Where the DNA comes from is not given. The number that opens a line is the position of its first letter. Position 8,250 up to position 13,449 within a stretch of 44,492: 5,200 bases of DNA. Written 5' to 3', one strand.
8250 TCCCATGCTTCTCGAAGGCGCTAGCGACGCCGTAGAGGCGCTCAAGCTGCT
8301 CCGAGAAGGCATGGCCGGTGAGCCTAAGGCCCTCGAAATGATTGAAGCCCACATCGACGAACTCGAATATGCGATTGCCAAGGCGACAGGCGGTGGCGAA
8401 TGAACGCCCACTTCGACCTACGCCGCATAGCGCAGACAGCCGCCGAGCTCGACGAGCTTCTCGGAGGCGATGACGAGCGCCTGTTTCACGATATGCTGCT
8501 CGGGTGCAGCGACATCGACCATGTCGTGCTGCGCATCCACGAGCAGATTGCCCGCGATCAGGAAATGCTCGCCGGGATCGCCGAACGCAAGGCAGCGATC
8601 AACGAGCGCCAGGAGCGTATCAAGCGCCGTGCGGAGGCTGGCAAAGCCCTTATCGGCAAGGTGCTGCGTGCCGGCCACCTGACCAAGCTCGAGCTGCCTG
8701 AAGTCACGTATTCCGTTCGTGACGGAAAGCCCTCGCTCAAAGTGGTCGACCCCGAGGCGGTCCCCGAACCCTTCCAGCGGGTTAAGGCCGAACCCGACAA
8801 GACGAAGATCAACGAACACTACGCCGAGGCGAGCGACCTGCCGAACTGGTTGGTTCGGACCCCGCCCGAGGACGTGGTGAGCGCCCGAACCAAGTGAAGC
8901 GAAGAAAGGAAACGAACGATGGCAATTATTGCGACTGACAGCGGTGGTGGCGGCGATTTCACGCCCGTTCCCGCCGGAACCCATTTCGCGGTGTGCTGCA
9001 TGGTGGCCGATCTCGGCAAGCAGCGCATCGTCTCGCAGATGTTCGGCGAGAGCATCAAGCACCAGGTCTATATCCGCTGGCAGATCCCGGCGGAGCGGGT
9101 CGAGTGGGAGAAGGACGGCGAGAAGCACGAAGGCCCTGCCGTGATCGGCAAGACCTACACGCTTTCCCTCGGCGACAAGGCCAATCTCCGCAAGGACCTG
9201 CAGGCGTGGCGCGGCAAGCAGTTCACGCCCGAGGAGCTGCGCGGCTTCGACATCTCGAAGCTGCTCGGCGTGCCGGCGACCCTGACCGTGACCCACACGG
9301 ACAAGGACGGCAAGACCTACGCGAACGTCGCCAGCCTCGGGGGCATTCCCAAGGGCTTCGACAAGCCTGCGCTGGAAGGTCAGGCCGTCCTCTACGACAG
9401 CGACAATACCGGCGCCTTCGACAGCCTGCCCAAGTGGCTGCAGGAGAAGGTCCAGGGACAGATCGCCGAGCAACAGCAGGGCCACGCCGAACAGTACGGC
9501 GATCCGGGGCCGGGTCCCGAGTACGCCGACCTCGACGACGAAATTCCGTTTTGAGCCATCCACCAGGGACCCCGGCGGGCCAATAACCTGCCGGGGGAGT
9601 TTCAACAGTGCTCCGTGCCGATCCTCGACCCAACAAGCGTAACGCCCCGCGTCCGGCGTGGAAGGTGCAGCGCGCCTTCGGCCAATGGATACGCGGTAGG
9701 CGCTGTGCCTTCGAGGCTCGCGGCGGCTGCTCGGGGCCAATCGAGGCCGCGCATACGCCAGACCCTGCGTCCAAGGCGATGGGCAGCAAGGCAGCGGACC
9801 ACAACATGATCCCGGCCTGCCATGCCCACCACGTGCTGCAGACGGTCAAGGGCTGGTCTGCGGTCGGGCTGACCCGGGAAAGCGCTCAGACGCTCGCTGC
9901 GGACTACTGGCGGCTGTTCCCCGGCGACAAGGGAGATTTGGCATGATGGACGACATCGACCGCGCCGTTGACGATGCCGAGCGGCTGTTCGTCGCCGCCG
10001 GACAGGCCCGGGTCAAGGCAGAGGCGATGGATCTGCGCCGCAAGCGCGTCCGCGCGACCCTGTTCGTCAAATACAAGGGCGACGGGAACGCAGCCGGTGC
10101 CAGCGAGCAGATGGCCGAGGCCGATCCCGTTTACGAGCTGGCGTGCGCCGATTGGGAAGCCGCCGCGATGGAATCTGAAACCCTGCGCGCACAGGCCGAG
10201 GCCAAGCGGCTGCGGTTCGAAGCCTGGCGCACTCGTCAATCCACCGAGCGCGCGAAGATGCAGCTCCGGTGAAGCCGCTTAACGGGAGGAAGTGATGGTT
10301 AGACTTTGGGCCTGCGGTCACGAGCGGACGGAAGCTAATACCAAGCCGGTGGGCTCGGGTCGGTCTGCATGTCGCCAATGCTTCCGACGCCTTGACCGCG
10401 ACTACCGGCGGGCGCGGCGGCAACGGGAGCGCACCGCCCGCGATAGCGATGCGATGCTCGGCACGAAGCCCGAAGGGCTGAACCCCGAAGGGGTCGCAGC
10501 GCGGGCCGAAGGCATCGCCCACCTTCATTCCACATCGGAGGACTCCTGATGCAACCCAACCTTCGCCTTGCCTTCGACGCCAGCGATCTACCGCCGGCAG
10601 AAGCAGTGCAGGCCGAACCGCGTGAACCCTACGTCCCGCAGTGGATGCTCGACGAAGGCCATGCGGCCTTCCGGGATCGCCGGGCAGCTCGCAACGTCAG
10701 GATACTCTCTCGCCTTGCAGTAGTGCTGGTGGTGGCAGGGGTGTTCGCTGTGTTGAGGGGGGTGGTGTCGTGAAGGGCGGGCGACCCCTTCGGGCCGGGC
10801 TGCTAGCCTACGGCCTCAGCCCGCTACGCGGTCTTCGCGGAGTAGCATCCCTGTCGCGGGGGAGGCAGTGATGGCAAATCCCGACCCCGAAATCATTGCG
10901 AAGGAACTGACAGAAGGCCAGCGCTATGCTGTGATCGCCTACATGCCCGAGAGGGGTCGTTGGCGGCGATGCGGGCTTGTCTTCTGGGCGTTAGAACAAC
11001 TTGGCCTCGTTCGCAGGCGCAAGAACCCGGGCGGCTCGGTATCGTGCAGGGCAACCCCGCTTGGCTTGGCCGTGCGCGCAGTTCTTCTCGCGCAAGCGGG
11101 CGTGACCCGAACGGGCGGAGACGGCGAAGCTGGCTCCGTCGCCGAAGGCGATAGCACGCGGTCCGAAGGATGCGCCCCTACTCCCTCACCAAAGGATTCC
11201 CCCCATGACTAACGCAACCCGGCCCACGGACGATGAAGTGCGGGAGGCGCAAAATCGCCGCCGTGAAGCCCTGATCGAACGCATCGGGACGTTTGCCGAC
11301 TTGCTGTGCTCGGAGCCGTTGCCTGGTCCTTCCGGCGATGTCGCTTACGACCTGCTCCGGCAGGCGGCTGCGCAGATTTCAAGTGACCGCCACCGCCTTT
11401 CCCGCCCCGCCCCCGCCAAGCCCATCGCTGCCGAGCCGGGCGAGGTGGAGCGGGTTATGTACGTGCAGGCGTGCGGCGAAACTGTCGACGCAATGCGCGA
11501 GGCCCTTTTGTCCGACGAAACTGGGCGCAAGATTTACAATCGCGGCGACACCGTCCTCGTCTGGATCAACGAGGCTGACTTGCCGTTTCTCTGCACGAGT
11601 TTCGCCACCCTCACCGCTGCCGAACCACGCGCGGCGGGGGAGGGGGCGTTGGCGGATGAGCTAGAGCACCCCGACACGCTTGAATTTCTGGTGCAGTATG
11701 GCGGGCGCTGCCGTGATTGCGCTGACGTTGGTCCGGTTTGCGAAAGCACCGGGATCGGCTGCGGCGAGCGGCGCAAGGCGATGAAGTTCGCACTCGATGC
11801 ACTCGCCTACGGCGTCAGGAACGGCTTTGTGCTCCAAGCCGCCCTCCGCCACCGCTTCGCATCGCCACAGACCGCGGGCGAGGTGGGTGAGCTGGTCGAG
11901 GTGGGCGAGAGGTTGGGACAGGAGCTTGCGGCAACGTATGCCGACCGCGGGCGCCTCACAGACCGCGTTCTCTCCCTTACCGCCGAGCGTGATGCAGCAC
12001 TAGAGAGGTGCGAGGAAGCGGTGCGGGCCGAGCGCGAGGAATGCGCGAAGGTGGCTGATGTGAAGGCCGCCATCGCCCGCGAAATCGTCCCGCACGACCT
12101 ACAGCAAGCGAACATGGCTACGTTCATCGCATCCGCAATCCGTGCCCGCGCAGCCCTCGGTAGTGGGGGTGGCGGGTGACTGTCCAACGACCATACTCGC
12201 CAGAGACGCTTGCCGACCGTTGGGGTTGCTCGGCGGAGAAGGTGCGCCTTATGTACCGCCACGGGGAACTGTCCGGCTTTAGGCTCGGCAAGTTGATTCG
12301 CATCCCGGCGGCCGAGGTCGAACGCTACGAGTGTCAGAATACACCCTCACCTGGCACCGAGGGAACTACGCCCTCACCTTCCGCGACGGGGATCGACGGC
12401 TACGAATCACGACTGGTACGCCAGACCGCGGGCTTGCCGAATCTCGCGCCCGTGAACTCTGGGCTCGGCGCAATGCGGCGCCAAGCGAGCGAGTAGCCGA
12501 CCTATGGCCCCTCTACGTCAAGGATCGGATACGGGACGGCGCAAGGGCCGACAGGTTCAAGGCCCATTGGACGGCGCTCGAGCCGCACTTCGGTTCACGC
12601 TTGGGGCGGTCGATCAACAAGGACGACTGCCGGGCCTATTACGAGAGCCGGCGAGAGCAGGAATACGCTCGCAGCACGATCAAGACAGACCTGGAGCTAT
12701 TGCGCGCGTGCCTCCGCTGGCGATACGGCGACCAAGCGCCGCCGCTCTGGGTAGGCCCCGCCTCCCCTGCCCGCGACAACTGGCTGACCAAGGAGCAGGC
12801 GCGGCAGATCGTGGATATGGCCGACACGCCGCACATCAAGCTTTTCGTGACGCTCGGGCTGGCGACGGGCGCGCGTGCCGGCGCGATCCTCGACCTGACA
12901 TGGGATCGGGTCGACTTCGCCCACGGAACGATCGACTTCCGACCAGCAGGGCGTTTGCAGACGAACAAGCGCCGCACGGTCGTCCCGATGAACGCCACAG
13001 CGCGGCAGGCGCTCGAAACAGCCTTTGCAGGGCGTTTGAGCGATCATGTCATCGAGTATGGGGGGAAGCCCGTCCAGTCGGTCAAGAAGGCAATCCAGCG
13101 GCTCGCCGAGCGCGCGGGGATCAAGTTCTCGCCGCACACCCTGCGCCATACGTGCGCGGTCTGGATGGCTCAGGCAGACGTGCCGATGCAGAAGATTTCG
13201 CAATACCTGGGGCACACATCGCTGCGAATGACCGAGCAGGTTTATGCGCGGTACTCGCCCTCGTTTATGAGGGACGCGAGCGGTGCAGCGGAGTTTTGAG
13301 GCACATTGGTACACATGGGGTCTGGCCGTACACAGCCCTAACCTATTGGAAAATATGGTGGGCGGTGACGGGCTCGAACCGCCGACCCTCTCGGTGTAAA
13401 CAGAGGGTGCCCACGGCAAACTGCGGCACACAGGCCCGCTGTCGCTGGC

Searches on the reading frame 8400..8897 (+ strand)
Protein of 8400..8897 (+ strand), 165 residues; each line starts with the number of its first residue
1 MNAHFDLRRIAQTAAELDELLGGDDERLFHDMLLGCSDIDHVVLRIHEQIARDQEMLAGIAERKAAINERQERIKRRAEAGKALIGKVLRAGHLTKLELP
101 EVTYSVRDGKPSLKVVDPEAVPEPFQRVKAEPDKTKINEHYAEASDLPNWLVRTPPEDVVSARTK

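Call 98: search_protein_families(library=pfam, proteins=[window:8400-8897:+], max_evalue=0.001)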
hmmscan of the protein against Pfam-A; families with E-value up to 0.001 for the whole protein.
window:8400-8897:+ (165 aa): 1 family
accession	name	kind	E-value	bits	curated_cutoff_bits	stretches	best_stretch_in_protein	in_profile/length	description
PF05565.16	Sipho_Gp157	-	2e-10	41.4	28.6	1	10-140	5-141/162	Siphovirus Gp157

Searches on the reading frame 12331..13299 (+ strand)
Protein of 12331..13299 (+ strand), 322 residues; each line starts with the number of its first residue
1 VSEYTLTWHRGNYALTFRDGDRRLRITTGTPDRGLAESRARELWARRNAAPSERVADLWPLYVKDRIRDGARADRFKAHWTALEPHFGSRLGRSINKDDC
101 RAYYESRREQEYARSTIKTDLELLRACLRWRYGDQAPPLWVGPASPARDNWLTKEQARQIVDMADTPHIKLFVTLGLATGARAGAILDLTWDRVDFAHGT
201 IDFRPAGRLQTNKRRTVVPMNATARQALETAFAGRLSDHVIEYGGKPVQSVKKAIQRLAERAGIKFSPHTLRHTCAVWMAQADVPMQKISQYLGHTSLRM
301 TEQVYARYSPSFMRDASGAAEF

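Call 14: search_protein_families(library=pfam, proteins=[window:12331-13299:+], max_evalue=0.01)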
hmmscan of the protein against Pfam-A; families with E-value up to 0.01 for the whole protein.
window:12331-13299:+ (322 aa): 1 family
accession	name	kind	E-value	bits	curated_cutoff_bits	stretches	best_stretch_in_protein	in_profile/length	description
PF00589.27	Phage_integrase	-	1.9e-28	99.8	27.1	1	151-308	2-168/172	Phage integrase family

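Call 15: search_protein_families(library=padloc, proteins=[window:12331-13299:+], max_evalue=0.01)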
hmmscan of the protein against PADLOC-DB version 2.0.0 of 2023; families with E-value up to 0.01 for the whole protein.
window:12331-13299:+ (322 aa): 0 families
